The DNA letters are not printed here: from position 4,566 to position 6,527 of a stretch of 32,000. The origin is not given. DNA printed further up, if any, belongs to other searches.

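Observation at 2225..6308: B12 acyl-CoA mutase, LLM (F420-type) oxidoreductase and family III CoA-transferase form one translationally coupled cistron chain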

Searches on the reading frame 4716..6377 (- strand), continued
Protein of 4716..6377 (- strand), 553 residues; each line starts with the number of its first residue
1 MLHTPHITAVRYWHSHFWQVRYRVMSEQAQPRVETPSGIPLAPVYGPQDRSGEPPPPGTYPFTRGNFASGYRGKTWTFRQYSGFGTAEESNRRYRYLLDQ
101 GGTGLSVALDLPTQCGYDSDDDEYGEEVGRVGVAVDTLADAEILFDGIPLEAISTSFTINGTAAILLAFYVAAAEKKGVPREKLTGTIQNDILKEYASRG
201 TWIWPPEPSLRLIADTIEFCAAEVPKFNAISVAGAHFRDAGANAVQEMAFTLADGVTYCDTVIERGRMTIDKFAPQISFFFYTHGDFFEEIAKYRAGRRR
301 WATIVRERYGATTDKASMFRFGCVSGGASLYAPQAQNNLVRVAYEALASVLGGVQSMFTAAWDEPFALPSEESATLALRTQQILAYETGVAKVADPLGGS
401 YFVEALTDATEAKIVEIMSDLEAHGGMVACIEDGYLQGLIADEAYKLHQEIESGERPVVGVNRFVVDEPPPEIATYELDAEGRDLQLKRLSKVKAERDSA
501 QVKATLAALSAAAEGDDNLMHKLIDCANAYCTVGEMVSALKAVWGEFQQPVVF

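Call 57: search_dna_similar(query=window:4716-6305:-, collection=plasmids, mode=protein, rows=spread, max_rows=60)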
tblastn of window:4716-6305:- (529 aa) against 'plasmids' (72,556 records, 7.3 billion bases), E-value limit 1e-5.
Records with a match: 433; places in all: 480; records where one place covers at least 80% of the query: 422.
Best place of each record, by identity: 80-90% 1; <60% 432.
By first word of the organism name: Rhizobium 129; Sinorhizobium 98; Burkholderia 38; Streptomyces 14; Azospirillum 14; Sphingobium 14; Mesorhizobium 11; Paraburkholderia 9; Ensifer 9; Shinella 8; and 55 more.
By predicted mobility (MOB-suite, as given by PLSDB): non-mobilizable 253; conjugative 105; mobilizable 75.
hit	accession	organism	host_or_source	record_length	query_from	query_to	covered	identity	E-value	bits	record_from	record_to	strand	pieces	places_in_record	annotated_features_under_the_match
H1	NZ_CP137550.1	Streptomyces sp. N50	Selaginella tamariscina,cell ...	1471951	4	529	99%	84.0%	0e+0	857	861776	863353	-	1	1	record has no annotation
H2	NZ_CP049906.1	Diaphorobacter sp. HDW4B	single bacterial strain,Hydrophilus ...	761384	6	527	99%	54.2%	8e-166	528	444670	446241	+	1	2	methylmalonyl-CoA mutase family protein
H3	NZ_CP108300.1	Streptomyces canus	-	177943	13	523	97%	50.9%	5e-152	488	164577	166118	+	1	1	methylmalonyl-CoA mutase family protein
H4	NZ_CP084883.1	Natrinema zhouii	pure culture,Salt mine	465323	10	529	98%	46.7%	1e-132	432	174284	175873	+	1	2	methylmalonyl-CoA mutase family protein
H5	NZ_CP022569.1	Rhizobium leguminosarum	Root nodule,Pisum sativum root-nodule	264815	10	529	98%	46.4%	3e-123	405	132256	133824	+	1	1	scpA: methylmalonyl-CoA mutase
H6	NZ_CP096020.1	Halocatena salina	cell culture,sediment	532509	33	528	94%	48.4%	6e-139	450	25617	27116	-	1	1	methylmalonyl-CoA mutase family protein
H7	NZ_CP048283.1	Rhizobium leguminosarum bv. viciae 248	Fava bean,whole organism,nodules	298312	10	529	98%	45.9%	1e-121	400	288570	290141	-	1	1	scpA: methylmalonyl-CoA mutase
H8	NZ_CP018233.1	Rhizobium leguminosarum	Vavilovia formosa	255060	10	529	98%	45.8%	2e-122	402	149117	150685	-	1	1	scpA: methylmalonyl-CoA mutase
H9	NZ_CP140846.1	Rhizobium johnstonii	Trifolium pratense,whole organism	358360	10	522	97%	46.3%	5e-123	404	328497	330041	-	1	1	scpA: methylmalonyl-CoA mutase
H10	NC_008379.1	Rhizobium johnstonii 3841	-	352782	10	522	97%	46.3%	6e-122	401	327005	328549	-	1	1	scpA: methylmalonyl-CoA mutase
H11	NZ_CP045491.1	Natronorubrum aibiense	single cell,Xinjiang Aibi Salt Lake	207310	33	527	94%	48.0%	1e-139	452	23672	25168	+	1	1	methylmalonyl-CoA mutase family protein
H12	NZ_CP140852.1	Rhizobium beringeri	Trifolium pratense,whole organism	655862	10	522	97%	46.1%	2e-123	405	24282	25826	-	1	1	scpA: methylmalonyl-CoA mutase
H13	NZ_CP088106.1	Rhizobium ruizarguesonis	cell culture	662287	10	522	97%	46.1%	2e-122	403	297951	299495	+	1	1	scpA: methylmalonyl-CoA mutase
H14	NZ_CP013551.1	Rhizobium phaseoli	Phaseolus vulgaris,Whole ...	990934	10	522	97%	46.1%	8e-122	401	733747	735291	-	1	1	scpA: methylmalonyl-CoA mutase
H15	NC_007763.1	Rhizobium etli CFN 42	-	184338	10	522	97%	46.1%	1e-121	400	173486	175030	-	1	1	scpA: methylmalonyl-CoA mutase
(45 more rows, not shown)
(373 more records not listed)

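Call 67: search_protein_families(library=ncbifam, proteins=[L086:13128-14306:+, L086:14501-15436:+, L086:15603-16373:+, L086:16479-17924:+, L086:8922-9752:+, L086:7359-8837:+, L001:16670-17767:+, L001:17774-18538:+], max_evalue=1e-10)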
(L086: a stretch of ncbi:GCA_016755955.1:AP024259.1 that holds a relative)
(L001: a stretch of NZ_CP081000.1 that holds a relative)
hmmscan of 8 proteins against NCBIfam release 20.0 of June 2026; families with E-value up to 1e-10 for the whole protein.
L086:13128-14306:+ (392 aa): 20 families
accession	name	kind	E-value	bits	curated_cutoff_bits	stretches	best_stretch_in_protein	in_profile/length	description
NF008997.0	PRK12341.1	equivalog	9.7e-76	255.3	537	1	5-385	1-376/382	acyl-CoA dehydrogenase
NF042972.1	AcrlCoAredClosAcrC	equivalog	1.6e-72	244.3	640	1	5-370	1-361/378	acryloyl-CoA reductase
NF045552.1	GlutCoADH_Des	equivalog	2.3e-64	218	470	1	5-390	1-384/387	glutaryl-CoA dehydrogenase Acd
NF042439.1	SulpropCoADesulf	equivalog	1.1e-59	202.1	600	1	22-389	6-374/379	3-sulfinopropanoyl-CoA desulfinase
NF002885.1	PRK03354.1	equivalog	7.7e-57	193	540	1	5-386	1-374/378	crotonobetainyl-CoA dehydrogenase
NF043006.1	CyhCrbnylCoADH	equivalog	2.6e-55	188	650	1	36-370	31-360/380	cyclohexane-1-carbonyl-CoA dehydrogenase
TIGR03207.1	cyc_hxne_CoA_dh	equivalog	3.5e-48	164.2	575.35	1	18-364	6-350/372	cyclohexanecarboxyl-CoA dehydrogenase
NF053553.1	prodigi_MBC_PigA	equivalog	3.1e-47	161.5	500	1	5-363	1-357/381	prodigiosin MBC biosynthesis dehydrogenase PigA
NF045652.1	ProlPCPDhRedW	equivalog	2.7e-41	141.6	650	1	13-351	4-340/376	L-prolyl-[peptidyl-carrier protein] dehydrogenase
NF058590.1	AcCoDHFadEBacil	equivalog_domain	1e-39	136.5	600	1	54-315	67-321/586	acyl-CoA dehydrogenase FadE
TIGR03204.1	pimC_large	equivalog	7.9e-36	123.8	623.85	1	43-264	43-257/395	pimeloyl-CoA dehydrogenase large subunit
TIGR03203.1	pimD_small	equivalog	3e-26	92.4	652.7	1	7-365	2-356/378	pimeloyl-CoA dehydrogenase small subunit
NF052270.1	Staph_DH_FadE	equivalog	4.7e-23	81.6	600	1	16-364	32-372/400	acyl-CoA dehydrogenase FadE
NF007000.1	PRK09463.1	subfamily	2.6e-20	72.3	600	1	9-350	43-397/726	acyl-CoA dehydrogenase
NF049984.1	Rv1679_FadE16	equivalog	7.9e-19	68.1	600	1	35-388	19-368/371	Rv1679 family acyl-CoA dehydrogenase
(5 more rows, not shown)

L086:14501-15436:+ (311 aa): 57 families (the best 25 are shown)
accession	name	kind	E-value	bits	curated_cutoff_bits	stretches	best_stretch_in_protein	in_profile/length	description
NF006140.0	PRK08290.1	subfamily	1.2e-125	418.5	280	1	16-302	6-288/292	enoyl-CoA hydratase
NF006128.0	PRK08272.1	subfamily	2.2e-41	142.1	257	1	15-265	10-260/308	crotonase/enoyl-CoA hydratase family protein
NF051848.1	EnCoAHydtEchA19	equivalog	1.3e-36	126.5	400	1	26-263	6-223/258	enoyl-CoA hydratase EchA19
NF004840.0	PRK06190.1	equivalog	1.2e-33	116.8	253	1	27-266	11-227/260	enoyl-CoA hydratase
NF004857.0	PRK06210.1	equivalog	7e-33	114.2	341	1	17-248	7-225/275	enoyl-CoA hydratase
NF006008.0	PRK08139.1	equivalog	4.9e-32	111.5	313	1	18-267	11-235/266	enoyl-CoA hydratase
NF004517.0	PRK05862.1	equivalog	5.3e-31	108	396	1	124-266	83-225/257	enoyl-CoA hydratase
NF005126.0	PRK06563.1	subfamily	3.3e-30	105.3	261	1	132-258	97-221/263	crotonase/enoyl-CoA hydratase family protein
NF005073.0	PRK06495.1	subfamily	4.9e-30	104.7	296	1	132-266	94-225/257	enoyl-CoA hydratase/isomerase family protein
NF004525.0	PRK05870.1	equivalog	5.3e-30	105.2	285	1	28-265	11-224/249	enoyl-CoA hydratase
NF004794.0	PRK06142.1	equivalog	6.2e-29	101.5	308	1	21-257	7-233/273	crotonase/enoyl-CoA hydratase family protein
NF042430.2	EnCoAhydt_DpgD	equivalog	1.1e-28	100.5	400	1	28-272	5-232/258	enoyl-CoA-hydratase DpgD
NF004475.0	PRK05809.1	subfamily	1.3e-28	100.2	394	1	132-254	94-217/260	short-chain-enoyl-CoA hydratase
NF006007.0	PRK08138.1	subfamily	2.7e-28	99.1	355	1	116-258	82-222/261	enoyl-CoA hydratase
NF006699.0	PRK09245.1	subfamily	5.6e-27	94.6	354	1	27-252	10-221/266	crotonase/enoyl-CoA hydratase family protein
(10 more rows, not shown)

L086:15603-16373:+ (256 aa): 146 families (the best 25 are shown)
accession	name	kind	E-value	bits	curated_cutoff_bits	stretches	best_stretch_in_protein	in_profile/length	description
NF006072.0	PRK08217.1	subfamily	1.6e-41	142.8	298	1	1-252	1-252/253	3-ketoacyl-(acyl-carrier-protein) reductase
NF004198.0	PRK05653.1-3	equivalog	3.7e-37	128.1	296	1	4-234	6-227/248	3-oxoacyl-ACP reductase FabG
NF005559.1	PRK07231.1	subfamily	5.5e-34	117.8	215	1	3-251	2-247/249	glucose 1-dehydrogenase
NF004197.0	PRK05653.1-1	equivalog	4.2e-32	111.7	332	1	3-236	5-229/249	3-oxoacyl-ACP reductase FabG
TIGR01830.1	3oxo_ACP_reduc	equivalog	5.6e-32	111.3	297.75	1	8-250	1-237/239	3-oxoacyl-[acyl-carrier-protein] reductase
NF052558.1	MBtsdlDhBudC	equivalog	9.8e-32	110.5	270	1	4-251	2-241/250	meso-2,3-butanediol dehydrogenase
NF009466.0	PRK12826.1-2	subfamily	1.1e-31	110.2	222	1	6-251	4-244/248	3-oxoacyl-ACP reductase FabG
NF005309.0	PRK06841.1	subfamily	4.8e-29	101.6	286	1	2-250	12-251/255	GolD/DthD family dehydrogenase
NF053702.1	TrHdxCHCADhChcB1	equivalog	1.4e-26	93.4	400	1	3-250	2-239/250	trans-4-hydroxycyclohexanecarboxylate dehydrogenase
NF009464.0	PRK12824.1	subfamily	1.2e-25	90.6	269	1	7-250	4-241/245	3-oxoacyl-ACP reductase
NF005878.0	PRK07825.1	subfamily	1.4e-25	90.2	287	1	2-206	6-198/278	short chain dehydrogenase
NF005465.0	PRK07060.1-2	equivalog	1.7e-25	89.9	331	1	1-250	1-237/241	short chain dehydrogenase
NF004713.0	PRK06057.1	equivalog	2.4e-25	89.5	404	1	3-202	7-196/257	3-oxoacyl-ACP reductase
NF006121.0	PRK08265.1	subfamily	3e-25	89.2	294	1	2-235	4-227/263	short chain dehydrogenase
NF040605.2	mycolic_FabG1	exception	5.4e-25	88.6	420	1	6-251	2-229/233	3-oxoacyl-ACP reductase FabG1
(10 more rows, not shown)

L086:16479-17924:+ (481 aa): 38 families (the best 25 are shown)
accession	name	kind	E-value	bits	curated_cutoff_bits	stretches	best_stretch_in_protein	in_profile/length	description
NF045701.1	BenzalDHMdlD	equivalog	4.1e-90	302.5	550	1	3-442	4-432/436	NAD(P)-dependent benzaldehyde dehydrogenase MdlD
NF006916.0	PRK09407.1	equivalog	1.1e-73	248.6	521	1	27-447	77-495/526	succinic semialdehyde dehydrogenase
TIGR01780.1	SSADH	subfamily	2.8e-56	191.3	646.35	1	106-436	114-444/448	succinate-semialdehyde dehydrogenase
NF010000.0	PRK13473.1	subfamily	3.1e-56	191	615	1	28-440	61-468/475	aminobutyraldehyde dehydrogenase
TIGR01804.1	BADH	equivalog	1.7e-52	178.5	668.6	1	102-437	126-464/467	betaine-aldehyde dehydrogenase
TIGR03216.1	OH_muco_semi_DH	equivalog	1.3e-51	175.7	693.25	1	103-441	133-476/481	2-hydroxymuconic semialdehyde dehydrogenase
NF045735.1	PaDhStyDPseudo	equivalog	1.5e-51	175.6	850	1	99-442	136-479/483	phenylacetaldehyde dehydrogenase StyD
NF052305.1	DioxValDhHalo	equivalog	2.6e-51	175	750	1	92-442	124-479/483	2,5-dioxovalerate dehydrogenase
NF009725.0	PRK13252.1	equivalog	2.7e-50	171.2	593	1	106-442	139-477/488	betaine-aldehyde dehydrogenase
TIGR04284.1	aldehy_Rv0768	hypoth_equivalog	3.6e-50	171.3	775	1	28-444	60-478/480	aldehyde dehydrogenase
NF006915.0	PRK09406.1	equivalog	4.4e-48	164.3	730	1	78-437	93-449/457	NADP-dependent succinic semialdehyde dehydrogenase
NF042989.1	AldDh_AldH_Clos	equivalog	1.2e-47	162.8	800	1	41-436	58-449/458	aldehyde dehydrogenase AldH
NF050026.1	AcaldDHExaC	equivalog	1.5e-46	159.1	900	1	107-436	149-485/503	acetaldehyde dehydrogenase ExaC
NF006992.0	PRK09457.1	subfamily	6.8e-46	156.9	514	1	16-423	47-449/487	succinylglutamate-semialdehyde dehydrogenase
NF007497.0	PRK10090.1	equivalog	9e-46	156.6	500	1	106-436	139-469/480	aldehyde dehydrogenase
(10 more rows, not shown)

L086:8922-9752:+ (276 aa): 168 families (the best 25 are shown)
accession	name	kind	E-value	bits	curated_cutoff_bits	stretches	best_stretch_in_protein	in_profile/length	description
NF006133.0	PRK08278.1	subfamily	1.9e-122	407.5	250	1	7-276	3-274/278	SDR family oxidoreductase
NF005559.1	PRK07231.1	subfamily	1.3e-34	119.9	215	1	8-213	2-197/249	glucose 1-dehydrogenase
TIGR03971.1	SDR_subfam_1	subfamily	6.3e-33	114.2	300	1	8-211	1-207/271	mycofactocin-coupled SDR family oxidoreductase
NF005681.0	PRK07478.1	subfamily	2.7e-32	112.2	267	1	7-243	3-240/254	SDR family oxidoreductase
NF005594.0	PRK07326.1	equivalog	4.6e-30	104.9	271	1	7-204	3-188/237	SDR family oxidoreductase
NF009468.0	PRK12826.1-4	equivalog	2e-29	103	318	1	6-218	3-208/256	SDR family oxidoreductase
NF006070.0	PRK08213.1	subfamily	2.1e-29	102.9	279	1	8-201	10-199/259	gluconate 5-dehydrogenase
NF004791.0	PRK06138.1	equivalog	7.5e-29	100.8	312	1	7-226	2-214/252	SDR family oxidoreductase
NF040490.1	SDR_subfam_3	subfamily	1.5e-28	100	385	1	8-205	2-201/268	mycofactocin-coupled SDR family oxidoreductase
NF004825.0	PRK06181.1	equivalog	2.4e-28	99.2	215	1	6-222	2-210/268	SDR family oxidoreductase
NF009093.0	PRK12429.1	subfamily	2.4e-28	99.1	258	1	8-211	3-196/259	3-hydroxybutyrate dehydrogenase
NF006493.1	PRK08936.1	subfamily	3.7e-28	98.5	420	1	7-218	4-207/261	glucose-1-dehydrogenase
NF004202.0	PRK05653.2-2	equivalog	4.4e-28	98.5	333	1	6-212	3-200/259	3-oxoacyl-ACP reductase FabG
NF004526.0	PRK05872.1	subfamily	1.6e-27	96.4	276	1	6-215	6-203/297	short-chain dehydrogenase/reductase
NF005806.0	PRK07666.1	equivalog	2.8e-27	95.5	286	1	5-215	2-204/239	3-ketoacyl-ACP reductase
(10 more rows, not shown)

L086:7359-8837:+ (492 aa): 39 families (the best 25 are shown)
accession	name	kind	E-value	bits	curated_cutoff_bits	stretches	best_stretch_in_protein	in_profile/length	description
TIGR04284.1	aldehy_Rv0768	hypoth_equivalog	1e-130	437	775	1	14-486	2-477/480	aldehyde dehydrogenase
TIGR01804.1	BADH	equivalog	5.1e-127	424.2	668.6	1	17-483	2-467/467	betaine-aldehyde dehydrogenase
NF045736.1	PaDhStyDRhodo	equivalog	2.6e-126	422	800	1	15-485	5-475/479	phenylacetaldehyde dehydrogenase StyD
NF010000.0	PRK13473.1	subfamily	4.7e-119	398.1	615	1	14-484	4-469/475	aminobutyraldehyde dehydrogenase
NF045735.1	PaDhStyDPseudo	equivalog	2.8e-117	392.3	850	1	13-485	3-479/483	phenylacetaldehyde dehydrogenase StyD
NF009725.0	PRK13252.1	equivalog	1.6e-115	386.3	593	1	14-486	8-478/488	betaine-aldehyde dehydrogenase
TIGR02299.1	HpaE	equivalog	8.2e-113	377.6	638.35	1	16-485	4-474/488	5-carboxymethyl-2-hydroxymuconate semialdehyde dehydrogenase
TIGR03216.1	OH_muco_semi_DH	equivalog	1.5e-105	353.6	693.25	1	17-485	5-477/481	2-hydroxymuconic semialdehyde dehydrogenase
NF052305.1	DioxValDhHalo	equivalog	6.4e-102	341.9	750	1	16-480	8-474/483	2,5-dioxovalerate dehydrogenase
TIGR01780.1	SSADH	subfamily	2.5e-101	339.8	646.35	1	32-483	1-448/448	succinate-semialdehyde dehydrogenase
NF050026.1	AcaldDHExaC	equivalog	2.4e-99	333.2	900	1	12-484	16-490/503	acetaldehyde dehydrogenase ExaC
NF042993.1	AlphKGSA_gudD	equivalog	2.6e-99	333.1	770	1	16-466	7-458/481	alpha-ketoglutaric semialdehyde dehydrogenase GucD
NF007352.0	PRK09847.1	equivalog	6.9e-99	331.6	850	1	13-485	20-489/495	aldehyde dehydrogenase PuuC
NF006916.0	PRK09407.1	equivalog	1.4e-97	327.5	521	1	25-485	31-490/526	succinic semialdehyde dehydrogenase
NF007497.0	PRK10090.1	equivalog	1.9e-96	323.8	500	1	14-485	8-475/480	aldehyde dehydrogenase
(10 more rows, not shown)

L001:16670-17767:+ (365 aa): 13 families
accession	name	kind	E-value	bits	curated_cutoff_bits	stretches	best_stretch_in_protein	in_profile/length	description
TIGR03204.1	pimC_large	equivalog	2.1e-59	201.4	623.85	1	5-274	4-280/395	pimeloyl-CoA dehydrogenase large subunit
NF045552.1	GlutCoADH_Des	equivalog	5.1e-36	124.7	470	1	1-239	1-244/387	glutaryl-CoA dehydrogenase Acd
NF042972.1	AcrlCoAredClosAcrC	equivalog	1.5e-31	109.4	640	1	1-238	1-241/378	acryloyl-CoA reductase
NF008997.0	PRK12341.1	equivalog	3.6e-29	102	537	1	1-239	1-242/382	acyl-CoA dehydrogenase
NF043006.1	CyhCrbnylCoADH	equivalog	7.4e-28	97.6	650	1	13-234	12-236/380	cyclohexane-1-carbonyl-CoA dehydrogenase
NF053553.1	prodigi_MBC_PigA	equivalog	1.1e-25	90.6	500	1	40-230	41-236/381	prodigiosin MBC biosynthesis dehydrogenase PigA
TIGR03207.1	cyc_hxne_CoA_dh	equivalog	8.1e-24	84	575.35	1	46-234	42-233/372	cyclohexanecarboxyl-CoA dehydrogenase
NF045652.1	ProlPCPDhRedW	equivalog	1.6e-23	83.1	650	1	32-267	31-265/376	L-prolyl-[peptidyl-carrier protein] dehydrogenase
NF042439.1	SulpropCoADesulf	equivalog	4.6e-23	81.6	600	1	41-226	29-219/379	3-sulfinopropanoyl-CoA desulfinase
NF058590.1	AcCoDHFadEBacil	equivalog_domain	5.1e-21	74.8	600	1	48-235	65-253/586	acyl-CoA dehydrogenase FadE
NF002885.1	PRK03354.1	equivalog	2.9e-19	69.4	540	1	1-239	1-239/378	crotonobetainyl-CoA dehydrogenase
TIGR03203.1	pimD_small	equivalog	1.2e-18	67.4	652.7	1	6-239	5-240/378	pimeloyl-CoA dehydrogenase small subunit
NF052270.1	Staph_DH_FadE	equivalog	1.6e-15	56.8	600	1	87-192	112-212/400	acyl-CoA dehydrogenase FadE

L001:17774-18538:+ (254 aa): 65 families (the best 25 are shown)
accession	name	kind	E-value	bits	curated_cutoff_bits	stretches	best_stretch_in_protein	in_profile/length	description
NF005595.0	PRK07327.1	subfamily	1.5e-48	165.3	292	1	8-247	15-254/271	enoyl-CoA hydratase/isomerase family protein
NF006699.0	PRK09245.1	subfamily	4.1e-46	157.4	354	1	6-253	3-258/266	crotonase/enoyl-CoA hydratase family protein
NF051848.1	EnCoAHydtEchA19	equivalog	2.6e-43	148.4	400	1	8-242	2-239/258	enoyl-CoA hydratase EchA19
NF006007.0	PRK08138.1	subfamily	2.1e-40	138.7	355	1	15-252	17-252/261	enoyl-CoA hydratase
NF004840.0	PRK06190.1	equivalog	3e-39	135.2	253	1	8-229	6-227/260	enoyl-CoA hydratase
NF046063.1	oxepin_alt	equivalog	3.8e-38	131.4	300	1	9-228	3-225/254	oxepin-CoA hydrolase, alternative type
NF004525.0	PRK05870.1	equivalog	1.1e-37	130.4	285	1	6-241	3-237/249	enoyl-CoA hydratase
NF004517.0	PRK05862.1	equivalog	1.9e-36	125.9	396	1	6-245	4-241/257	enoyl-CoA hydratase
NF042430.2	EnCoAhydt_DpgD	equivalog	6.5e-36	124.1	400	1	13-219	4-216/258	enoyl-CoA-hydratase DpgD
NF006100.0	PRK08252.1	subfamily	2e-35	122.6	282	1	6-218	3-211/254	crotonase/enoyl-CoA hydratase family protein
NF004475.0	PRK05809.1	subfamily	4.8e-35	121.3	394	1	8-240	6-239/260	short-chain-enoyl-CoA hydratase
NF004635.0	PRK05981.1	equivalog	8.8e-35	120.5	351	1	7-253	5-258/266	enoyl-CoA hydratase/isomerase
NF006008.0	PRK08139.1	equivalog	1.5e-34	119.8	313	1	11-231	16-236/266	enoyl-CoA hydratase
NF005700.0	PRK07511.1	subfamily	1.5e-34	119.8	274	1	5-228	2-228/260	enoyl-CoA hydratase family protein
TIGR02280.1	PaaB1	equivalog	2.1e-34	119.2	345.15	1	15-250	8-245/256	2-(1,2-epoxy-1,2-dihydrophenyl)acetyl-CoA isomerase PaaG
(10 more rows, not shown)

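Call 86: get_annotated_region(hit=H3, flank=8000)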
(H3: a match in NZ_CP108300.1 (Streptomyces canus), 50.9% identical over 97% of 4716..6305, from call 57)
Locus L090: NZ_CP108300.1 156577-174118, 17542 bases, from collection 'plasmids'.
description: Streptomyces canus strain NBC_00022 plasmid unnamed1, complete sequence
organism: Streptomyces canus (NCBI taxid 58343)
taxonomy: Bacteria; Actinomycetota; Actinomycetes; Kitasatosporales; Streptomycetaceae; Streptomyces; Streptomyces canus
host: -; source: -; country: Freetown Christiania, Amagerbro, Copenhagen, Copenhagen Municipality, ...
typing (MOB-suite, as given by PLSDB): non-mobilizable; replicon rep_cluster_1974,rep_cluster_43
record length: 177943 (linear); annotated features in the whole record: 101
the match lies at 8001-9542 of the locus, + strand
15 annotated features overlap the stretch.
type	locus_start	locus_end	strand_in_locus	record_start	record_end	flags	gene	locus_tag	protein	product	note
CDS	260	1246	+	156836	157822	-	-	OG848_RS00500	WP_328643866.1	carbohydrate kinase family protein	-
CDS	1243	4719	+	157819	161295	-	metH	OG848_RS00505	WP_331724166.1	methionine synthase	GO:0009086 - methionine biosynthetic process [Evidence IEA]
CDS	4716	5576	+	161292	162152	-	metF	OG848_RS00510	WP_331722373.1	methylenetetrahydrofolate reductase [NAD(P)H]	GO:0009086 - methionine biosynthetic process [Evidence IEA]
CDS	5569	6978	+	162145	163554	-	ahcY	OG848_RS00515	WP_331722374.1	adenosylhomocysteinase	GO:0006730 - one-carbon metabolic process [Evidence IEA]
CDS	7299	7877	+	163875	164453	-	-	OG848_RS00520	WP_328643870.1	TetR family transcriptional regulator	-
CDS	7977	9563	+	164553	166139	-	-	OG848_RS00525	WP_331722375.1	methylmalonyl-CoA mutase family protein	-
CDS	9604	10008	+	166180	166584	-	-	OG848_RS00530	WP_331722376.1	cobalamin B12-binding domain-containing protein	-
CDS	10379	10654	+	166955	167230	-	-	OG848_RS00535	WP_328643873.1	hypothetical protein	-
CDS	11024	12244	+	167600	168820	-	-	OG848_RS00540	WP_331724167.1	type IV toxin-antitoxin system AbiEi family antitoxin domain-containing protein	-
CDS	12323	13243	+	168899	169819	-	-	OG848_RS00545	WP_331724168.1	nucleotidyl transferase AbiEii/AbiGii toxin family protein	-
CDS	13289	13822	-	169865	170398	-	-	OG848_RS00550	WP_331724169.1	hypothetical protein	-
CDS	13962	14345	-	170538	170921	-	-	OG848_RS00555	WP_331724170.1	hypothetical protein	-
CDS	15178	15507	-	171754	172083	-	-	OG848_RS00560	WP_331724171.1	deoxyxylulose-5-phosphate synthase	-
CDS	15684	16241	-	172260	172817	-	-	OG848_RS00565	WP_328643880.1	XRE family transcriptional regulator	-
CDS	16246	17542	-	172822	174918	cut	-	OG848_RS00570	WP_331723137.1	helix-turn-helix domain-containing protein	-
